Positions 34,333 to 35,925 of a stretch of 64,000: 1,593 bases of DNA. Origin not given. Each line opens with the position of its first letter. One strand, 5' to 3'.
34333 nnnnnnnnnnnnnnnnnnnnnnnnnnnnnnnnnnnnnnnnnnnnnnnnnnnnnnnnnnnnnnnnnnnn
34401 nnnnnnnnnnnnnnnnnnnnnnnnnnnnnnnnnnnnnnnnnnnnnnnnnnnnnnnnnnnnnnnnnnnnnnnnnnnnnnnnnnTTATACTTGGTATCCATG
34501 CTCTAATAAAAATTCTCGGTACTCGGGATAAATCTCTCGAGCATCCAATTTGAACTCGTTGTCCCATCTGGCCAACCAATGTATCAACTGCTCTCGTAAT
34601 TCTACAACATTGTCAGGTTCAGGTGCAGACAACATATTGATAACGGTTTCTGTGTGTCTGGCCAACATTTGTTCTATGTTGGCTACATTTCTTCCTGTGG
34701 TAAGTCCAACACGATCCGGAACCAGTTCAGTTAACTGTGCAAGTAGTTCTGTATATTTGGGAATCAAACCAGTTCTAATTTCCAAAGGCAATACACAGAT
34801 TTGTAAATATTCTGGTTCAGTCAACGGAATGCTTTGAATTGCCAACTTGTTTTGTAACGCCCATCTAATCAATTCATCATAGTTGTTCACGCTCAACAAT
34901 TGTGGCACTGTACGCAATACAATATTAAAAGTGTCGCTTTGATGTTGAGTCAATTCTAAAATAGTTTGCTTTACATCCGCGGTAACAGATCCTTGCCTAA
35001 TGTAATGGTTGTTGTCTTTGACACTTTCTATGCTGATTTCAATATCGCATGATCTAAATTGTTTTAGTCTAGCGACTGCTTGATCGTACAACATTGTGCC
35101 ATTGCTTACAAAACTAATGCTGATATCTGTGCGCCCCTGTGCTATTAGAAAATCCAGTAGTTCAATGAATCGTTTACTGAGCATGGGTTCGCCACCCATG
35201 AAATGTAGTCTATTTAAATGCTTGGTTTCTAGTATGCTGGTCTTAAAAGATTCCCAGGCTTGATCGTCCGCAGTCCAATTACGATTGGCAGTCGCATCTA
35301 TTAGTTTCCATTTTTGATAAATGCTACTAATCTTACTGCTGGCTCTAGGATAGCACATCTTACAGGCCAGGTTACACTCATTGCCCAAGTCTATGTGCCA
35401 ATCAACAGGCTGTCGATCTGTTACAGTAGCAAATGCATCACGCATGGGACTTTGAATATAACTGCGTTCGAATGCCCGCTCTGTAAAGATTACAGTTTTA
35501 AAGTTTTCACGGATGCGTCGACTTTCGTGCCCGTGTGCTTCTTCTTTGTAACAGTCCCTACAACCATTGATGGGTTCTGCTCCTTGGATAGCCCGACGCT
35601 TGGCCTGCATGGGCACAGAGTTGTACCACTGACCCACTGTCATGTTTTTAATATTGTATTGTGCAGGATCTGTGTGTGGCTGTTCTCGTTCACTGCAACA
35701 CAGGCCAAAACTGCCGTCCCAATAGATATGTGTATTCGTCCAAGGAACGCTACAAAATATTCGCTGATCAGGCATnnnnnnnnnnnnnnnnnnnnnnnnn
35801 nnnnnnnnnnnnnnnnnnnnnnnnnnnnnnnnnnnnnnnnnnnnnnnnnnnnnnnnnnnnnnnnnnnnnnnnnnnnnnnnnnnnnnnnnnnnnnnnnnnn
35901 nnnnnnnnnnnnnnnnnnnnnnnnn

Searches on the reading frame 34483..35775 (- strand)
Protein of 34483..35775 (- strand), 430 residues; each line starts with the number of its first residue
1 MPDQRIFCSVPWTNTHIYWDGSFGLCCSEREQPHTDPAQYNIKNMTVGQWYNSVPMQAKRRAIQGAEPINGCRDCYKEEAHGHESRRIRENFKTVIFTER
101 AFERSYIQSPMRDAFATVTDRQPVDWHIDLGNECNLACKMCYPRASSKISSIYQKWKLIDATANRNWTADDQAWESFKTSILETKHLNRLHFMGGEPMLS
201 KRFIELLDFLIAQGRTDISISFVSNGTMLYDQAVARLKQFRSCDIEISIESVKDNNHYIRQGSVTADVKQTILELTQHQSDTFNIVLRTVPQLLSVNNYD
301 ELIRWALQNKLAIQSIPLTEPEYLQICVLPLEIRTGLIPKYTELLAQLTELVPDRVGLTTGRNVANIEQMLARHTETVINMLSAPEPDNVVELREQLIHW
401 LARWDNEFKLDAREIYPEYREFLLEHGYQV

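Call 51: search_protein_families(library=pfam, proteins=[window:34483-35775:-], max_evalue=0.001)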
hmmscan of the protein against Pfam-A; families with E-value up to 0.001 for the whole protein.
window:34483-35775:- (430 aa): 3 families
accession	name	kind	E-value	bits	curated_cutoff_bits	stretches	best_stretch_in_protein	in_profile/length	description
PF04055.27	Radical_SAM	-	2.4e-12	47.8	29.5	1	131-287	4-150/166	Radical SAM superfamily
PF13186.11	SPASM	-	3.7e-05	24.3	21.5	1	8-76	1-67/67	Iron-sulfur cluster-binding domain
PF13353.11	Fer4_12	-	6.1e-05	23.8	22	1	132-251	13-117/137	4Fe-4S single cluster domain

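Call 52: search_protein_families(library=phrogs, proteins=[window:34483-35775:-], max_evalue=0.00001)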
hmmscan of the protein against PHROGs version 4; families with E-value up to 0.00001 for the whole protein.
window:34483-35775:- (430 aa): 2 families
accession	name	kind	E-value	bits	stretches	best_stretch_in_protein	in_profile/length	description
phrog_14086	-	other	7.2e-20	72.7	1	127-335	90-294/353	radical SAM domain-containing protein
phrog_1802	-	other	1.6e-09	38.2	1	120-258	40-173/556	radical SAM domain-containing protein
